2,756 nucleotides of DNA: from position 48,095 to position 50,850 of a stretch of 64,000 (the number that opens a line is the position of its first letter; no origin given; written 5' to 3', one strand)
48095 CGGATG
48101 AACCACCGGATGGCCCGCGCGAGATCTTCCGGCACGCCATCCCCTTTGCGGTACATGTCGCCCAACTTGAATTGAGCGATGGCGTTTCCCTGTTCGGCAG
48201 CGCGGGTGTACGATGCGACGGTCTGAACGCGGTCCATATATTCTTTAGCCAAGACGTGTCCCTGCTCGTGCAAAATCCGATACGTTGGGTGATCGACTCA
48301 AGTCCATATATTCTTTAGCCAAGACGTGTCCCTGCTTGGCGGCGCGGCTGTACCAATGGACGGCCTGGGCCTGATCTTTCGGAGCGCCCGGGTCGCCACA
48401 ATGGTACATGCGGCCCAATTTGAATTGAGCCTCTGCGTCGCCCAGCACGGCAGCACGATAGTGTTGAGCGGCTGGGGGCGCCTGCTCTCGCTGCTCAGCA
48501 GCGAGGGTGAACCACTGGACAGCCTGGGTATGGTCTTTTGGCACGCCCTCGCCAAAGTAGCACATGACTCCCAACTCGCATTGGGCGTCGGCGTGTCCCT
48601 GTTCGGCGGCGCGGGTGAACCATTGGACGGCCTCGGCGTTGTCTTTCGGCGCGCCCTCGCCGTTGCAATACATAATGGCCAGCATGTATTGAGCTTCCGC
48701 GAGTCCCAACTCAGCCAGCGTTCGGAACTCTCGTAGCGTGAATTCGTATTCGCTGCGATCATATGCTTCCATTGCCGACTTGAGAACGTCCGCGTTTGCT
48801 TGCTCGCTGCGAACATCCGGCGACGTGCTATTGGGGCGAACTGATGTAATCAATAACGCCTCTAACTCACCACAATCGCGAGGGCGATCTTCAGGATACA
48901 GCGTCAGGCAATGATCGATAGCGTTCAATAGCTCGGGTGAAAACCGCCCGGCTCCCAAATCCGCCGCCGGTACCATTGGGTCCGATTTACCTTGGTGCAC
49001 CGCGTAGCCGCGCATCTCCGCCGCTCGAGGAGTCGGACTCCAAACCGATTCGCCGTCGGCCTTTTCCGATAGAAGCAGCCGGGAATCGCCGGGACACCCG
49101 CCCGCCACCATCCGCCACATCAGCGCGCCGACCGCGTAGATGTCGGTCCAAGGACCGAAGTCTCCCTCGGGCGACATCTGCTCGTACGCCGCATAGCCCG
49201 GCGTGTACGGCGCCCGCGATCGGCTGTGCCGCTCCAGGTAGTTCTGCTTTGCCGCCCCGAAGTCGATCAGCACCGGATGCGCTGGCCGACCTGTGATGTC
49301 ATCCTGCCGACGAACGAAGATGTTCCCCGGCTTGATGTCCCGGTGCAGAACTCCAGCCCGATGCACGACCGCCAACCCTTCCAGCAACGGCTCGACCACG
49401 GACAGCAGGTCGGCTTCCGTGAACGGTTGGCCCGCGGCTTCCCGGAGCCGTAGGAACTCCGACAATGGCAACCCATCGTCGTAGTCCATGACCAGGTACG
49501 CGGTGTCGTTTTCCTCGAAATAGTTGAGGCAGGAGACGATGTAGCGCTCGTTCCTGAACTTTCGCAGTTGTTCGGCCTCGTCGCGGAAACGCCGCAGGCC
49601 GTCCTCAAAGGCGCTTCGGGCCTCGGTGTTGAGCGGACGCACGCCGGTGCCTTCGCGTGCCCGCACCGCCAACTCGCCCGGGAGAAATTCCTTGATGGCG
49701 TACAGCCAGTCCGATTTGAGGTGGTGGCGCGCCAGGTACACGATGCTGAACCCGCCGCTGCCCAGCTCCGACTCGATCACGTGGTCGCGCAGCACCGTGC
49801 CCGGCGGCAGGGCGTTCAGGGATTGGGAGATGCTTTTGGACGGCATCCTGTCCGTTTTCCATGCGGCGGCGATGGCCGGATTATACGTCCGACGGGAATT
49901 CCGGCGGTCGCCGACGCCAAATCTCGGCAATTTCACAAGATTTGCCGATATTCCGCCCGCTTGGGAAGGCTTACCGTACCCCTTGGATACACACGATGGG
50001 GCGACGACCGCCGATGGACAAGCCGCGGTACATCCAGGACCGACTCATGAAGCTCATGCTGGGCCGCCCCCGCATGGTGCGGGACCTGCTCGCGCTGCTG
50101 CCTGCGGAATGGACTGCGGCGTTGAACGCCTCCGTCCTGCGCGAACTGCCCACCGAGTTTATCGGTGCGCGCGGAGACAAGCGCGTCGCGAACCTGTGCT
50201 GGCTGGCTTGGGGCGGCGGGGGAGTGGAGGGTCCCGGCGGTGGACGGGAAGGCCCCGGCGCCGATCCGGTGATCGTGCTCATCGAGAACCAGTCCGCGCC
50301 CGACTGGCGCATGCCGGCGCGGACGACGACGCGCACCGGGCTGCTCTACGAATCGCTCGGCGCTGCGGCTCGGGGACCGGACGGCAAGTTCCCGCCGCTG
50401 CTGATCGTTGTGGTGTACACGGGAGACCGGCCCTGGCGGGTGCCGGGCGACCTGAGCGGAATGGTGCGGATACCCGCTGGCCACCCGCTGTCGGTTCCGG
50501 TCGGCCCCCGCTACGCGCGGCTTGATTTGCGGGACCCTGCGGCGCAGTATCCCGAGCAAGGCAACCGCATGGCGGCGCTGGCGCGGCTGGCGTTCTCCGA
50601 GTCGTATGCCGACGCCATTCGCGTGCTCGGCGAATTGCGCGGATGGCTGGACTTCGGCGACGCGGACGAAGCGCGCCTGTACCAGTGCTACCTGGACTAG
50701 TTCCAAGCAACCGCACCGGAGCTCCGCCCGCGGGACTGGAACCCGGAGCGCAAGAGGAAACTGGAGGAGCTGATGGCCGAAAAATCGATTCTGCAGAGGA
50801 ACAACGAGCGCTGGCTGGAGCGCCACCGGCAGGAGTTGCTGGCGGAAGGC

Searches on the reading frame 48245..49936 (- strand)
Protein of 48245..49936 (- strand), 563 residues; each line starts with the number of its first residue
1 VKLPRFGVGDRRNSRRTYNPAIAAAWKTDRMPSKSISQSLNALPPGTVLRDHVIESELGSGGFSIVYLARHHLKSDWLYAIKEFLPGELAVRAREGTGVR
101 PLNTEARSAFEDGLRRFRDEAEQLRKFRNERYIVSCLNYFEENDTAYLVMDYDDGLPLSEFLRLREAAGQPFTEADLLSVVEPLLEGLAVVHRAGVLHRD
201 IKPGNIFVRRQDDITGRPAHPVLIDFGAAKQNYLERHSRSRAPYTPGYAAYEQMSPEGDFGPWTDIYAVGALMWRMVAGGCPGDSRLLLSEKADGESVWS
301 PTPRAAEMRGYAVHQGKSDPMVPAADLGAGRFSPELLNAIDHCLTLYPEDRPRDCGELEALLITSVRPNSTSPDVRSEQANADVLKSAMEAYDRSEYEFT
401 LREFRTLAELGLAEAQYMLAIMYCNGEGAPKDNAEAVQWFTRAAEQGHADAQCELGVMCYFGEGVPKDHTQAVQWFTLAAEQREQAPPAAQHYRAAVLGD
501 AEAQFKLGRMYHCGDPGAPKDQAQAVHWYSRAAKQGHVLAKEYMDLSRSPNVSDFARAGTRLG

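Call 5: search_protein_families(library=pfam, proteins=[window:48245-49936:-], max_evalue=0.01)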
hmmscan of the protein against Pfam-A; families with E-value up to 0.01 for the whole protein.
window:48245-49936:- (563 aa): 7 families
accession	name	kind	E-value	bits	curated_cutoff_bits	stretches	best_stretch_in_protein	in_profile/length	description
PF08238.18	Sel1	-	2.8e-37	126.2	30.7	3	413-448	1-36/36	Sel1 repeat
PF00069.31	Pkinase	-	5.5e-30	105.1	31.7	1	55-352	4-252/263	Protein kinase domain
PF07714.23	PK_Tyr_Ser-Thr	-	2e-13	50.7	23.1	1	111-280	42-201/258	Protein tyrosine and serine/threonine kinase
PF23310.1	TPR_27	-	2.7e-05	24.2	27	0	388-429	36-77/110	Plant tetratrico peptide repeats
PF03109.22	ABC1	-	9.1e-05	22.1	22.9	1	143-231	140-216/244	ABC1 atypical kinase-like domain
PF17667.7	Pkinase_fungal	-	0.00068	18.9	24.1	1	175-239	286-349/387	Fungal protein kinase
PF06293.20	Kdo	-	0.0058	16.5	21.3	0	191-234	134-174/207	Lipopolysaccharide kinase (Kdo/WaaP) family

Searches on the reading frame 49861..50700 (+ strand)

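Call 6: search_protein_families(library=pfam, proteins=[window:49861-50700:+], max_evalue=0.01)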
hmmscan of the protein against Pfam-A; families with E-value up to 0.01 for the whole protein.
window:49861-50700:+ (279 aa): 1 family
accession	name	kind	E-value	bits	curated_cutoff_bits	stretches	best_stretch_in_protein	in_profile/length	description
PF04754.18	Transposase_31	-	0.0018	18.3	21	0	137-203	71-134/203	Putative transposase, YhgA-like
